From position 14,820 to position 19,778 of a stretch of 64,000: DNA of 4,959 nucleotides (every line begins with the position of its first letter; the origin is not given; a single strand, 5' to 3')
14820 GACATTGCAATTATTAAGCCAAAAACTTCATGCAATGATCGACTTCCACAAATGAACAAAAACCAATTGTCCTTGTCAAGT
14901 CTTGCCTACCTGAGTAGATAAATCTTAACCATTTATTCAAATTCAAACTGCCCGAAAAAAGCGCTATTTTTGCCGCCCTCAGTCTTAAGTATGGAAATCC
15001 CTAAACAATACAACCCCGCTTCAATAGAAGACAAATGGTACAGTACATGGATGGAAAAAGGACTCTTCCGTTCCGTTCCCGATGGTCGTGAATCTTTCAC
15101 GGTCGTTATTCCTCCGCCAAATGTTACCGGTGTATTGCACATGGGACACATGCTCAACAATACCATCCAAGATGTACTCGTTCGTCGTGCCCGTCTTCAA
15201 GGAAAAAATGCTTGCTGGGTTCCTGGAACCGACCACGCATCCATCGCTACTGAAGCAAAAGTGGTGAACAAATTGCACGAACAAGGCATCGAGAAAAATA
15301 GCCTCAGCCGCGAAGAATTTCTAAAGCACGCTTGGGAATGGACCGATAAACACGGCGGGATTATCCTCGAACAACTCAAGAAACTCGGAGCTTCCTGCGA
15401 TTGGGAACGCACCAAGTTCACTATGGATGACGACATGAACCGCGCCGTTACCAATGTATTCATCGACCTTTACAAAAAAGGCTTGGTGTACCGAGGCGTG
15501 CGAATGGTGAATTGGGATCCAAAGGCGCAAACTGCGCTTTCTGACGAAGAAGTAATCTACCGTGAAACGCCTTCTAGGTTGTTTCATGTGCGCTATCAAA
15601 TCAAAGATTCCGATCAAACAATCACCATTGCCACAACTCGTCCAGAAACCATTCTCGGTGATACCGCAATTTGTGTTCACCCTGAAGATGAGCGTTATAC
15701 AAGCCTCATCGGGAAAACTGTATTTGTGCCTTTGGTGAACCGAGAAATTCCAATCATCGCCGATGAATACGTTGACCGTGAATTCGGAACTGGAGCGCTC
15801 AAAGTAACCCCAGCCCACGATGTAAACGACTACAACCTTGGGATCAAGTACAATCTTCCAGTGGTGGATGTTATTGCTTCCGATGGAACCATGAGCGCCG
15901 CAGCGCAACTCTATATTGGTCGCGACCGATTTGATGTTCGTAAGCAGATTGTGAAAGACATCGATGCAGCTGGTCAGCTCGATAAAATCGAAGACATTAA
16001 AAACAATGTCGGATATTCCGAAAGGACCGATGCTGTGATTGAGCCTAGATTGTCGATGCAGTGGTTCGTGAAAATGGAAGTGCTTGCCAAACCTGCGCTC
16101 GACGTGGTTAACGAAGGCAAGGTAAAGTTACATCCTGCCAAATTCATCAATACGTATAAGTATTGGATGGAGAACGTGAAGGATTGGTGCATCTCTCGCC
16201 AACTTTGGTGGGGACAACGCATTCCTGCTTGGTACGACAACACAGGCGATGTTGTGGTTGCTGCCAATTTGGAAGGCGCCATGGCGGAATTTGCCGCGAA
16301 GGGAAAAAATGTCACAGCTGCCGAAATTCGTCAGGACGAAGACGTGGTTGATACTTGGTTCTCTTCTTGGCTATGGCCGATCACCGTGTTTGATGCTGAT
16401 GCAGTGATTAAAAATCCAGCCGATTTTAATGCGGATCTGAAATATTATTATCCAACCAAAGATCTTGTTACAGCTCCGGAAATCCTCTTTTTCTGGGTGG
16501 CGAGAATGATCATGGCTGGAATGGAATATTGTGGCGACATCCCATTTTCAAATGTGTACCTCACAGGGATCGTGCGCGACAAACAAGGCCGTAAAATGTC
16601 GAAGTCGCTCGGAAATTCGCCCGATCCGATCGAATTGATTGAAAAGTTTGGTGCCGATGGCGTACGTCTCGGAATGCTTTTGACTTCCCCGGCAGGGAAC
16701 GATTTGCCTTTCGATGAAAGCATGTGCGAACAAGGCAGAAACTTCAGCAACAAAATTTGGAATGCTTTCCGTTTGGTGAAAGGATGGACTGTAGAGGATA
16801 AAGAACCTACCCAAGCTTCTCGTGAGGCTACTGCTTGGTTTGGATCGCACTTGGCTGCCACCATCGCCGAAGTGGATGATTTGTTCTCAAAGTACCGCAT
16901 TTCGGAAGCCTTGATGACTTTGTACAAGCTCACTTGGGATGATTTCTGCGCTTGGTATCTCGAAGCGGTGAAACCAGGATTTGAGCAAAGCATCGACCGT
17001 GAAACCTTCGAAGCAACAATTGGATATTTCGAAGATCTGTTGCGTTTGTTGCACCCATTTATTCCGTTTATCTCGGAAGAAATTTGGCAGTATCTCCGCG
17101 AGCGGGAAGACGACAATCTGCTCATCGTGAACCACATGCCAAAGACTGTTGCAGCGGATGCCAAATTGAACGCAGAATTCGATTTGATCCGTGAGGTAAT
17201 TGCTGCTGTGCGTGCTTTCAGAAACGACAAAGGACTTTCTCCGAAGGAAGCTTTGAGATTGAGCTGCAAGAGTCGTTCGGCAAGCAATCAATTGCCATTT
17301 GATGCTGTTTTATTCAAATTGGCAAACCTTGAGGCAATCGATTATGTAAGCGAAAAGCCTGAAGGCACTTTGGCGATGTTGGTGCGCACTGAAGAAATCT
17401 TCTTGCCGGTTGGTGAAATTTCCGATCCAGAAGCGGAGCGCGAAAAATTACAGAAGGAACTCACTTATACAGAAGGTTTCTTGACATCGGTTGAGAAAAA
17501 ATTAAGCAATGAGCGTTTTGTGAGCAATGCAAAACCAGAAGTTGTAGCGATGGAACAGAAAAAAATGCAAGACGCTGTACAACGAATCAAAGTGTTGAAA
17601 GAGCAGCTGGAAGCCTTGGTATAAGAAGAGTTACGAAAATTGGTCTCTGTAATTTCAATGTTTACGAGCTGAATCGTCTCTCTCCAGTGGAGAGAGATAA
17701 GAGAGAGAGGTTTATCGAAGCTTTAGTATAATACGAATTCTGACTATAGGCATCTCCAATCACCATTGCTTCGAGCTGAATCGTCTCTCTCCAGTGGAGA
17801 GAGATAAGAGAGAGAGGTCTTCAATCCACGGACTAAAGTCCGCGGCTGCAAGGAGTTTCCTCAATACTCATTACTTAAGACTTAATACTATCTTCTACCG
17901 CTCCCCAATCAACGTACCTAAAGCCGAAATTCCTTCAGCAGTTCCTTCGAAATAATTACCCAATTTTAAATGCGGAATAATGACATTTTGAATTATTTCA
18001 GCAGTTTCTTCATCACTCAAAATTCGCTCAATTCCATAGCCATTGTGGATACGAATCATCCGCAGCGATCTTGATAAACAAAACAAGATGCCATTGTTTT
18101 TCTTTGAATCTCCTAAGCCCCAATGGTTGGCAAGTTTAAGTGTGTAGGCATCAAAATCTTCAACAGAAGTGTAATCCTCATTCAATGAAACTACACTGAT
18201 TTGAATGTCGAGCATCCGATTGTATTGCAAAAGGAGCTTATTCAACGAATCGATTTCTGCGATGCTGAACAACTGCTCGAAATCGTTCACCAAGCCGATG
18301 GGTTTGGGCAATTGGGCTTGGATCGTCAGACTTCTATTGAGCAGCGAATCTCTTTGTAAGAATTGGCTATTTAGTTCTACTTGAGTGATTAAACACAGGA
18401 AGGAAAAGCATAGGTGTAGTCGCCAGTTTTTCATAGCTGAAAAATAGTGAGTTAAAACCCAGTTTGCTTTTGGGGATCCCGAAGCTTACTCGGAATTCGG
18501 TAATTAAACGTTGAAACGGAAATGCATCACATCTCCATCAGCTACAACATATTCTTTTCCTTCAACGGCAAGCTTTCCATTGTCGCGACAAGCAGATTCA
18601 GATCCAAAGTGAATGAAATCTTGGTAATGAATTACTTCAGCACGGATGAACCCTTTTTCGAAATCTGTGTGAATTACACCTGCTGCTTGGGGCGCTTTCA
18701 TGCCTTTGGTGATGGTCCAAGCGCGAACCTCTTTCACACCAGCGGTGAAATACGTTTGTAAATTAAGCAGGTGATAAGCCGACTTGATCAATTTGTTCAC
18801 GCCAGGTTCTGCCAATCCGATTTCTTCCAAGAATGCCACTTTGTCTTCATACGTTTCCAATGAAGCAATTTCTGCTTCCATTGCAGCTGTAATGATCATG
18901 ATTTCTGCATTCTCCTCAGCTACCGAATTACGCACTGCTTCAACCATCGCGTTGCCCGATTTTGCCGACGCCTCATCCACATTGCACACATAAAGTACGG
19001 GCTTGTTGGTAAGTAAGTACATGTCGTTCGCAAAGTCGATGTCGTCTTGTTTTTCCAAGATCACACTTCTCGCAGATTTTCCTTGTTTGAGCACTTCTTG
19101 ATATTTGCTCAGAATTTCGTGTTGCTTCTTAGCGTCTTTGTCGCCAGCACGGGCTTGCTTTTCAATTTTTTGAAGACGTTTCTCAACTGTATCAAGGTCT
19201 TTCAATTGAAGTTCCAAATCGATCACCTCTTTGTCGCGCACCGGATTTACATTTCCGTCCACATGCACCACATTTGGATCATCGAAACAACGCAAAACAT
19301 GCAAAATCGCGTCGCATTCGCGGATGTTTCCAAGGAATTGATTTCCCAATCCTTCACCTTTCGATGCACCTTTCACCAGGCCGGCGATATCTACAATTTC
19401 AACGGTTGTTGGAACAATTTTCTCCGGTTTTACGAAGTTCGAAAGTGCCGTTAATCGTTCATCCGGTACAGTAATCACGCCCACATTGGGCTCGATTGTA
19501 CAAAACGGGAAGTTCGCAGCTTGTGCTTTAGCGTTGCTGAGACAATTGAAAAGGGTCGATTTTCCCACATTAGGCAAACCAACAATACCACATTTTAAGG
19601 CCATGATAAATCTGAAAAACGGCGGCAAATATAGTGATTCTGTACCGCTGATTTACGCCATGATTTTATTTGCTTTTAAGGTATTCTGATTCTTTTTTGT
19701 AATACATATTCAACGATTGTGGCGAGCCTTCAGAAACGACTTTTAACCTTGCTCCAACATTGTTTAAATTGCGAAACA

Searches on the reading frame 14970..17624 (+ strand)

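Call 71: search_protein_families(library=pfam, proteins=[window:14970-17624:+], max_evalue=0.0001)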
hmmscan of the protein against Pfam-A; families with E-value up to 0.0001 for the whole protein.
window:14970-17624:+ (884 aa): 5 families
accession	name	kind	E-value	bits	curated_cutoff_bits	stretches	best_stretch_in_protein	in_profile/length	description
PF00133.28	tRNA-synt_1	-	1.4e-122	409.9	22.7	1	22-580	1-412/414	tRNA synthetases class I (I, L, M and V)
PF08264.19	Anticodon_1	-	1.7e-32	112.8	25.1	1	623-763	3-145/148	Anticodon-binding domain of tRNA ligase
PF09334.17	tRNA-synt_1g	-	1.9e-19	70.1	20.1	1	49-195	7-135/391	tRNA synthetases class I (M)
PF13603.12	tRNA-synt_1_2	-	9.4e-15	55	25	1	247-308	85-146/185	Leucyl-tRNA synthetase, editing domain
PF10458.14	Val_tRNA-synt_C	-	1.3e-10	41.8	25.9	1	821-883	3-65/66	Valyl tRNA synthetase tRNA binding arm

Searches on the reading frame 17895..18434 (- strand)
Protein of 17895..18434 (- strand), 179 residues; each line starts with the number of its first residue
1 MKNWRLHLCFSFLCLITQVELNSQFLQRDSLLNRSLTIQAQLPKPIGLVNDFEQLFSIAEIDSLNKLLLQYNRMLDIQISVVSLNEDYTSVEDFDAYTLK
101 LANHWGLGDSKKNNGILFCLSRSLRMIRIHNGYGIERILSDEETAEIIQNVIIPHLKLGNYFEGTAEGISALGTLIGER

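Call 71: search_protein_families(library=pfam, proteins=[window:17895-18434:-], max_evalue=0.0001)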
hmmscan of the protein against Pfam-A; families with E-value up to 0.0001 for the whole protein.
window:17895-18434:- (179 aa): 1 family
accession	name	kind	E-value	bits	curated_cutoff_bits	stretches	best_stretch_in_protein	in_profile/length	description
PF04536.20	TPM_phosphatase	-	1e-25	90.6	22.1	1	49-174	1-124/125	TPM domain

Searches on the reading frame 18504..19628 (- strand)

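Call 71: search_protein_families(library=pfam, proteins=[window:18504-19628:-], max_evalue=0.0001)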
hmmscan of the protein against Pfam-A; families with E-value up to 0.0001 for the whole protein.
window:18504-19628:- (374 aa): 3 families
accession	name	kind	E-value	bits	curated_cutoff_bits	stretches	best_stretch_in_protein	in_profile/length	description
PF06071.19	YchF-GTPase_C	-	4.7e-41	139.2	27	1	290-373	1-84/84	Protein of unknown function (DUF933)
PF01926.29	MMR_HSR1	-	9.9e-23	80.9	21.9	1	13-121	2-86/113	50S ribosome-binding GTPase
PF02421.24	FeoB_N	-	8.3e-09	35.6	27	1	13-58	3-48/156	Ferrous iron transport protein B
